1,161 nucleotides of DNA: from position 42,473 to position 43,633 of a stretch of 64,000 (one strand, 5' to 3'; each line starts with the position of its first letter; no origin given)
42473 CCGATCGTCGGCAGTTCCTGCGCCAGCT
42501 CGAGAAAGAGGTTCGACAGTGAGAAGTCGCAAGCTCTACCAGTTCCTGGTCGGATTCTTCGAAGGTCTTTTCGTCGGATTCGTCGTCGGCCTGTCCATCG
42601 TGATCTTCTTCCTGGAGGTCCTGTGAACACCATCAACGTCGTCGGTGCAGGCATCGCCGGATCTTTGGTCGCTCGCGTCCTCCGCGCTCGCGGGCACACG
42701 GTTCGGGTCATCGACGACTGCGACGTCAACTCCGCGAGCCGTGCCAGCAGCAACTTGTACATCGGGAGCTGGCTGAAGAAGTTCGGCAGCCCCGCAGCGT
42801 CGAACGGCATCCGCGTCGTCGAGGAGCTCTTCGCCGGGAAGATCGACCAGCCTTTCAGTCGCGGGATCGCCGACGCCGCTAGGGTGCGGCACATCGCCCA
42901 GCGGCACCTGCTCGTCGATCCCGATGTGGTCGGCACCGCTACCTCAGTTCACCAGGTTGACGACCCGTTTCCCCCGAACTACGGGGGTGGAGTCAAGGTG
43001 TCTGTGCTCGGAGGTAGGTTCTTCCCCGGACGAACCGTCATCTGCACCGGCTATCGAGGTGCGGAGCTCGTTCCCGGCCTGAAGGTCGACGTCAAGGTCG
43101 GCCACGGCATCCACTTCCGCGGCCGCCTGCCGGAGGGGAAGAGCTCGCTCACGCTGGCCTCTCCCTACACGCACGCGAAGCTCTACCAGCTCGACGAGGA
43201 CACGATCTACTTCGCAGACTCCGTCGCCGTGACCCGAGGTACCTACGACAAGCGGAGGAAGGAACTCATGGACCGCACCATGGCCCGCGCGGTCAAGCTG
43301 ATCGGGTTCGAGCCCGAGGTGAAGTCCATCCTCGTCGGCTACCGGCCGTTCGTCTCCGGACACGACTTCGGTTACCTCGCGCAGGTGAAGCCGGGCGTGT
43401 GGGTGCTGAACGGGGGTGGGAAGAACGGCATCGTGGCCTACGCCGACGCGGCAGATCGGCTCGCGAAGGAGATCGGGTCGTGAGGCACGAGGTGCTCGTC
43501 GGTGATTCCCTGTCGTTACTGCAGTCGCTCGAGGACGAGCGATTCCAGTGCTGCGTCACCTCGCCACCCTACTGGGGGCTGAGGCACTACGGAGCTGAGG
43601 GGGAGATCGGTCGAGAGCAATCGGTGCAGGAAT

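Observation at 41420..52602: Complete thymidine hypermodification pathway of the glycine/FAD/acetyl type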

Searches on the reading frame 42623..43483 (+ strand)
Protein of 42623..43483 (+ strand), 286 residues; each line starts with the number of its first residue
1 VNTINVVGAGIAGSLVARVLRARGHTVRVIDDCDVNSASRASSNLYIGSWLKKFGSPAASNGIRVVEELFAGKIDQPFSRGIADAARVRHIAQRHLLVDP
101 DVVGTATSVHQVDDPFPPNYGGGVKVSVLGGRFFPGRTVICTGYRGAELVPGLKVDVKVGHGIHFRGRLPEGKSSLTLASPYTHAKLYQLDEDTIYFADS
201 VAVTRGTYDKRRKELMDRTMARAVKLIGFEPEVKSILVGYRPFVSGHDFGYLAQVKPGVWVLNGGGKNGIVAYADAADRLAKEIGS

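Call 5: search_protein_families(library=pfam, proteins=[window:42623-43483:+], max_evalue=0.01)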
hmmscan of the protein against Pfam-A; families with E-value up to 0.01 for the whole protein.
window:42623-43483:+ (286 aa): 2 families
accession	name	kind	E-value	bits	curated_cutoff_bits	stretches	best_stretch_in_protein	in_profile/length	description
PF01266.30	DAO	-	1.4e-11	45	27.9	2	6-75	4-81/353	FAD dependent oxidoreductase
PF13450.12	NAD_binding_8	-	9.8e-05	23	21.9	1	6-34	1-29/68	NAD(P)-binding Rossmann-like domain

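Call 11: search_dna_similar(query=window:42623-43483:+, collection=phages, mode=protein, max_rows=40, rows=spread)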
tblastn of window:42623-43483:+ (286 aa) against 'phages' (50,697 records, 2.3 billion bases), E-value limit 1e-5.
Records with a match: 20; places in all: 20; records where one place covers at least 80% of the query: 20.
Best place of each record, by identity: <60% 20.
By first word of the organism name: Pseudomonas 17; Rhizobium 1; Stenotrophomonas 1; phage 1.
By host as written in the record: Pseudomonas aeruginosa 11; Pseudomonas sp. 3; Rhizobium sp. N4311 1; Stenotrophomonas maltophilia 1; Pseudomonas aeruginosa PAO-1 1; Pseudomonas aeruginosa PA14 1; Pseudomonas luteola 1; - 1.
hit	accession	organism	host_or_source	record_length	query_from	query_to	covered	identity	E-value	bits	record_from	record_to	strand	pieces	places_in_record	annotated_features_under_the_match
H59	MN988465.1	Rhizobium phage RHph_TM26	Rhizobium sp. N4311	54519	1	268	94%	28.5%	3e-8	61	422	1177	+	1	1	FAD dependent oxidoreductase protein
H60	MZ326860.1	Stenotrophomonas phage Sonora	Stenotrophomonas maltophilia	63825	1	277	97%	27.1%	2e-17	88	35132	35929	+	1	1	putative membrane protein | alpha-glutamyl/putrescinyl thymine pyrophosphorylase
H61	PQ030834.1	Pseudomonas phage phiW8-1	Pseudomonas aeruginosa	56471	4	284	98%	26.0%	3e-15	82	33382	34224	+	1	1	record has no annotation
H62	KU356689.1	Pseudomonas phage ZC01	Pseudomonas aeruginosa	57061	4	284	98%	25.7%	3e-14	78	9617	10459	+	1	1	hypothetical protein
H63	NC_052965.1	Pseudomonas phage ZC01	Pseudomonas aeruginosa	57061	4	284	98%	25.7%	3e-14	78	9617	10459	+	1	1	hypothetical protein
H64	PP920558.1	Pseudomonas phage Lucjan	Pseudomonas aeruginosa PAO-1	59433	1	284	99%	25.3%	3e-11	70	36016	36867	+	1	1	hypothetical protein (x2)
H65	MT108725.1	Pseudomonas phage Epa5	Pseudomonas sp.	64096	1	284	99%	25.1%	3e-11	70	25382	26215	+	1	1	none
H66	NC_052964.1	Pseudomonas phage Epa5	Pseudomonas sp.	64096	1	284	99%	25.1%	3e-11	70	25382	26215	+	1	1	none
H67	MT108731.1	Pseudomonas phage Epa43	Pseudomonas sp.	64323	1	284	99%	25.1%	3e-11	70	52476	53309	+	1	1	none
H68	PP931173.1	Pseudomonas phage PAKlein3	Pseudomonas aeruginosa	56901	1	284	99%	25.0%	1e-15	82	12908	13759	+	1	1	VFDB virulence factor protein | hypothetical protein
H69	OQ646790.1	Pseudomonas phage PA_LZ03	Pseudomonas aeruginosa PA14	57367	4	284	98%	25.0%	4e-14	78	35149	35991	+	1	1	putative FAD dependent oxidoreductase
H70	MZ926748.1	Pseudomonas phage AIIMS-Plu-RaNi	Pseudomonas luteola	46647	6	284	98%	25.2%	3e-13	76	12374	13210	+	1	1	putative FAD dependent oxidoreductase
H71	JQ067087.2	Pseudomonas phage PaMx11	Pseudomonas aeruginosa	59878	6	284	98%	25.2%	4e-12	72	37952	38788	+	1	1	putative FAD dependent oxidoreductase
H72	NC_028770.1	Pseudomonas phage PaMx11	Pseudomonas aeruginosa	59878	6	284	98%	25.2%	4e-12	72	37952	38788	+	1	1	putative FAD dependent oxidoreductase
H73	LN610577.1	Pseudomonas phage vB_PaeS_PAO1_Ab18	Pseudomonas aeruginosa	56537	1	284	99%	24.7%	7e-15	81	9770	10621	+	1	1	ORF10: hypothetical protein | ORF09: hypothetical protein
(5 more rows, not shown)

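Call 12: get_annotated_region(hit=H71, flank=9000)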
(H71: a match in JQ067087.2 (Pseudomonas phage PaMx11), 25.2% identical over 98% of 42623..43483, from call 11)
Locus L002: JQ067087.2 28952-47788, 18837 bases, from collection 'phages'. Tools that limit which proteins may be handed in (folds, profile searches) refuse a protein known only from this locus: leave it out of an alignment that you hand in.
description: Pseudomonas phage PaMx11, complete genome.
organism: Pseudomonas phage PaMx11 (NCBI taxid 1175657)
taxonomy: Viruses; Duplodnaviria; Heunggongvirae; Uroviricota; Caudoviricetes; Mesyanzhinovviridae; Bradleyvirinae; Abidjanvirus; Pseudomonas virus PaMx11
host: Pseudomonas aeruginosa; source: environmental water sample; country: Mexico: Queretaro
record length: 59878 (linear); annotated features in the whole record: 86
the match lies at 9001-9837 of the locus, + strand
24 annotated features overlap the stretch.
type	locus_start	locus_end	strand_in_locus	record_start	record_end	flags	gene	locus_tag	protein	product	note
CDS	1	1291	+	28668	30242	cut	-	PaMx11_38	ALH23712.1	putative helicase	-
CDS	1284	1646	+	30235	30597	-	-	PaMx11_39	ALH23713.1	hypothetical protein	-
CDS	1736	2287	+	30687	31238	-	-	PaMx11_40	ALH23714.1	hypothetical protein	-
CDS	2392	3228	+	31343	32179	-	-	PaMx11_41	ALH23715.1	hypothetical protein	-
CDS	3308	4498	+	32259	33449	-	uvrD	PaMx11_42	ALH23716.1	putative UvrD helicase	-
CDS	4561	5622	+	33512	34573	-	nrdB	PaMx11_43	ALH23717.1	putative ribonucleotide reductase small subunit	-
CDS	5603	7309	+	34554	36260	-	nrdA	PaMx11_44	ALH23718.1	putative ribonucleotide reductase large subunit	-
regulatory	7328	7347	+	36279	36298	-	-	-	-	terminator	terminator_3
CDS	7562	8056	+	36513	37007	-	-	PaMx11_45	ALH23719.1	hypothetical protein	-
CDS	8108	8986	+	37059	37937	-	-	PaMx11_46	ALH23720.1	hypothetical protein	-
CDS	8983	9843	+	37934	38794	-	-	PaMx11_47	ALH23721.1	putative FAD dependent oxidoreductase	-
CDS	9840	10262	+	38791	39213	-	-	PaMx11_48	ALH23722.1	putative acetyltransferase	-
CDS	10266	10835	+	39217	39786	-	-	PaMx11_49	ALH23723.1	hypothetical protein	-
CDS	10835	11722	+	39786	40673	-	-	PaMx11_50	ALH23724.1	hypothetical protein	-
CDS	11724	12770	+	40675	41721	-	-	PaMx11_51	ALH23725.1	putative thymidylate synthase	-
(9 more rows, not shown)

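Call 13: get_annotated_region(hit=H60, flank=9000)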
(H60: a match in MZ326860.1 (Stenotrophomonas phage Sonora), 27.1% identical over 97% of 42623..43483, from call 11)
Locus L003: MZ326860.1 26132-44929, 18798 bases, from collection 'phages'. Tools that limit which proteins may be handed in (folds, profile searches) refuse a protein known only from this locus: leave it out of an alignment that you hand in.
description: Stenotrophomonas phage Sonora, complete genome.
organism: Stenotrophomonas phage Sonora (NCBI taxid 2859660)
taxonomy: Viruses; Duplodnaviria; Heunggongvirae; Uroviricota; Caudoviricetes; Mesyanzhinovviridae
host: Stenotrophomonas maltophilia; source: soil sample; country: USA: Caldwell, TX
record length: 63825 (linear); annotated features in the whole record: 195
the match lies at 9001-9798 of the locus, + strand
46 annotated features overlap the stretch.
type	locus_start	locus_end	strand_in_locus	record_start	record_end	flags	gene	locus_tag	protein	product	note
CDS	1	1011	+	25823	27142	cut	-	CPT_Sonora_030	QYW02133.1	minor tail protein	-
regulatory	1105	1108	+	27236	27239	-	-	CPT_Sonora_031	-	ribosome_binding_site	-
CDS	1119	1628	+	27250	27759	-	-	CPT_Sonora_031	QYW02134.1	putative membrane protein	-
regulatory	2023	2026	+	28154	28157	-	-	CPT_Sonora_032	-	ribosome_binding_site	-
CDS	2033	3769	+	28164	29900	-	-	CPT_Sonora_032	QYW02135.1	DNA helicase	-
regulatory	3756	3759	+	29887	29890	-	-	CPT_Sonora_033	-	ribosome_binding_site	-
CDS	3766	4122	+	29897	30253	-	-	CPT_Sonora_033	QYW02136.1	hypothetical protein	-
regulatory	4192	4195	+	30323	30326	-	-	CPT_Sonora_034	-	ribosome_binding_site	-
CDS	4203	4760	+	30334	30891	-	-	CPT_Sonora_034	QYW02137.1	hypothetical protein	-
regulatory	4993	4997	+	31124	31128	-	-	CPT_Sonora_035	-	ribosome_binding_site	-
CDS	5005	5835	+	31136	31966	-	-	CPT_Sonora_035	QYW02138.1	hypothetical protein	-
CDS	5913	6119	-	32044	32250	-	-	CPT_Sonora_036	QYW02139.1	hypothetical protein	-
regulatory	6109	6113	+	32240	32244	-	-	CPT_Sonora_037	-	ribosome_binding_site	-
CDS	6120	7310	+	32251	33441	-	-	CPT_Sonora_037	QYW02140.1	RecD-like 5'-3' helicase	-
regulatory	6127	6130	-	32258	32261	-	-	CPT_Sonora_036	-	ribosome_binding_site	-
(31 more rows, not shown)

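Call 18: search_protein_families(library=phrogs, proteins=[window:42623-43483:+], max_evalue=0.001)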
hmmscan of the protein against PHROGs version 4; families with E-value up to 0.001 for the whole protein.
window:42623-43483:+ (286 aa): 1 family
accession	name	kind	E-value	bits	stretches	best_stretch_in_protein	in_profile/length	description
phrog_16743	-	unknown function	1.3e-18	68.6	1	3-282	3-282/286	-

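Call 27: search_solved_structures(query=window:42623-43483:+, max_evalue=0.01, show_alignments=1)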
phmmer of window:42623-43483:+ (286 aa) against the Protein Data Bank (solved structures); distinct sequences matched with E-value up to 0.01: 2.
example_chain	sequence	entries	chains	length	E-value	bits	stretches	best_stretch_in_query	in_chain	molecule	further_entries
8z2o_A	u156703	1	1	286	2.9e-16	62.9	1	4-284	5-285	Flavin-dependent lyase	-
8z79_A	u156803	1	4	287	5.6e-16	61.9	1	4-284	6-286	Flavin-dependent lyase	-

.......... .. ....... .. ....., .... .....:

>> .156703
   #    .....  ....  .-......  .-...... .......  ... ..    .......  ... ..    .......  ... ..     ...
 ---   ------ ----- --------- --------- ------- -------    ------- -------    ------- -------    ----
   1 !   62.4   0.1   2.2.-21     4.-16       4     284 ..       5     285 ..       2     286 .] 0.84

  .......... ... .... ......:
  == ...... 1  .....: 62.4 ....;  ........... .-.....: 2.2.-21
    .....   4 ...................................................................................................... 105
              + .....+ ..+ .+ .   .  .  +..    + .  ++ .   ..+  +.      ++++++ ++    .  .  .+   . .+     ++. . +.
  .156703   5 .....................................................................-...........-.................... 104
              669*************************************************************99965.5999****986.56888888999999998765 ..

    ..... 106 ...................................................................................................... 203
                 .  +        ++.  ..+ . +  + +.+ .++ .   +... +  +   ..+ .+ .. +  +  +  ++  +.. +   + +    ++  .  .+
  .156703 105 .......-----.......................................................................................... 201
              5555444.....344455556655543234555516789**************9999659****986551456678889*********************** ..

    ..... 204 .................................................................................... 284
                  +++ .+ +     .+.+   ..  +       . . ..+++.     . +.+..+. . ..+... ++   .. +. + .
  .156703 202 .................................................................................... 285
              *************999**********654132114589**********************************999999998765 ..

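Call 35: find_related_loci(query=window:42623-43483:+, collection=viral_contigs, flank=8000)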
Query window:42623-43483:+ (286 aa) in viral_contigs; peptide patterns used: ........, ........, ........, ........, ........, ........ (x = any residue, [..] = any of these).
12 stretches matched a pattern; 3 encode a relative of the query (tblastn E <= 1e-3); 3 distinct loci.
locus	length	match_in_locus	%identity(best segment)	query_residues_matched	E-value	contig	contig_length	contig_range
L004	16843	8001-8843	82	1-284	1e-152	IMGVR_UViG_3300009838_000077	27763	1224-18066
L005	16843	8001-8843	82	1-284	1e-152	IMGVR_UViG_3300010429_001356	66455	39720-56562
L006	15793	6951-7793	82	1-284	5e-150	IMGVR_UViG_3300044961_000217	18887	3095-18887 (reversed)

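Call 41: search_protein_families(library=ncbifam, proteins=[window:42623-43483:+], max_evalue=0.1)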
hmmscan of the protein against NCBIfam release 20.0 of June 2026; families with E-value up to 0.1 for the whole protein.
window:42623-43483:+ (286 aa): 29 families (the best 25 are shown)
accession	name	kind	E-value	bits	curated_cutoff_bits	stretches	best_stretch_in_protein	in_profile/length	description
NF002480.1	PRK01747.1-1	equivalog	2.4e-06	26.3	540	1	3-44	250-290/645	bifunctional tRNA (5-methylaminomethyl-2-thiouridine)(34)-methyltransferase MnmC2/FAD-dependent 5-carboxymethylaminomethyl-2-thiouridine(34)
TIGR03197.1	MnmC_Cterm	equivalog_domain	2.8e-06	26.7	174.2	1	4-45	2-42/400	FAD-dependent 5-carboxymethylaminomethyl-2-thiouridine(34) oxidoreductase MnmC1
NF049967.1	QhpG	equivalog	6.4e-05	22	240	1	4-41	1-38/423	flavin-dependent monooxygenase QhpG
TIGR02352.1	thiamin_ThiO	equivalog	7.5e-05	22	250.8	1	5-41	2-36/351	glycine oxidase ThiO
NF045599.1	bili_reduct_long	exception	0.00075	17.8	750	1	3-32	383-412/641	bilirubin reductase, long form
TIGR03364.1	HpnW_proposed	hypoth_equivalog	0.0012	18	285.1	1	4-32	3-31/365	TIGR03364 family FAD-dependent oxidoreductase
NF040813.1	pro_dh_Thprot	equivalog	0.002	17.3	600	0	5-43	3-41/362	D-proline dehydrogenase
NF005452.0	PRK07045.1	equivalog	0.002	17.1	397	1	6-41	10-45/388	putative monooxygenase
NF053548.1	violacein_VioC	equivalog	0.0021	17.2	760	1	1-32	1-32/429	NADP-dependent violacein biosynthesis oxygenase VioC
TIGR02032.1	GG-red-SF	subfamily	0.0032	17.2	158.8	1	6-33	5-32/297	geranylgeranyl reductase family protein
NF005243.0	PRK06753.1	equivalog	0.0047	15.8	365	1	3-48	2-45/374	hypothetical protein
NF004783.0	PRK06129.1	equivalog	0.0053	16.2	347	1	1-55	2-53/315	3-hydroxyacyl-CoA dehydrogenase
NF053646.1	pMurD1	equivalog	0.0053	15.5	610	1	4-36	3-35/465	pseudomurein biosynthesis peptide ligase pMurD1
NF005560.0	PRK07233.1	equivalog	0.0076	15.1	252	1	3-32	2-31/435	hypothetical protein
NF002481.1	PRK01747.1-2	equivalog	0.014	14.3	600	1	3-45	240-281/611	bifunctional tRNA (5-methylaminomethyl-2-thiouridine)(34)-methyltransferase MnmC2/FAD-dependent 5-carboxymethylaminomethyl-2-thiouridine(34)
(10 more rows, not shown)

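Call 46: find_related_loci(query=A1, collection=viral_contigs, flank=7000)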
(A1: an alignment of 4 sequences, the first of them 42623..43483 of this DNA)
Query A1 (286 aa) in viral_contigs; peptide patterns used: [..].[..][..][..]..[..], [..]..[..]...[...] (x = any residue, [..] = any of these).
151 stretches matched a pattern; 62 encode a relative of the query (tblastn E <= 1e-3); 62 distinct loci.
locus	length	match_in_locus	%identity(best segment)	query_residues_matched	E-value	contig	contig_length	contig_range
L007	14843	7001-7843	82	1-284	2e-151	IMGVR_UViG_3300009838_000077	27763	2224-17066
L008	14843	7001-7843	82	1-284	2e-151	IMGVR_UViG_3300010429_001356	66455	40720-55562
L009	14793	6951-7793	82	1-284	8e-149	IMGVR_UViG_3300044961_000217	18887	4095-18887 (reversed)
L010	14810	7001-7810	46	4-284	7e-74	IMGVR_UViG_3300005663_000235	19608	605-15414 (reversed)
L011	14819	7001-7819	40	2-284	2e-58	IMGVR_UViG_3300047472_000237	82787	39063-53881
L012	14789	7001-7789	32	6-283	6e-36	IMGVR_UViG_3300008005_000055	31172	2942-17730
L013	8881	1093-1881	32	6-283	5e-36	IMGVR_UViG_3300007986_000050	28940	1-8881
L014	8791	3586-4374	32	6-283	6e-36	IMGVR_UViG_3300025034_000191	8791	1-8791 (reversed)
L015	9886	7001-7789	32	6-283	5e-36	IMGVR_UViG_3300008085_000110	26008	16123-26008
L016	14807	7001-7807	28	6-284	8e-32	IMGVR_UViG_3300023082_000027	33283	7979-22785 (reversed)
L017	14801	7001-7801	31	2-284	1e-30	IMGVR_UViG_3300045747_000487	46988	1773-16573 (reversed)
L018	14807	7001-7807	32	2-274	2e-30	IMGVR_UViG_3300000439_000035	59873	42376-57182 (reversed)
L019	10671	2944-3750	29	6-284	8e-29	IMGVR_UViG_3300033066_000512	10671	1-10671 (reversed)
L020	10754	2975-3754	31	6-284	2e-28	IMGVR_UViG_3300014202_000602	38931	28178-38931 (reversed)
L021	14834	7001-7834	29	3-284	1e-27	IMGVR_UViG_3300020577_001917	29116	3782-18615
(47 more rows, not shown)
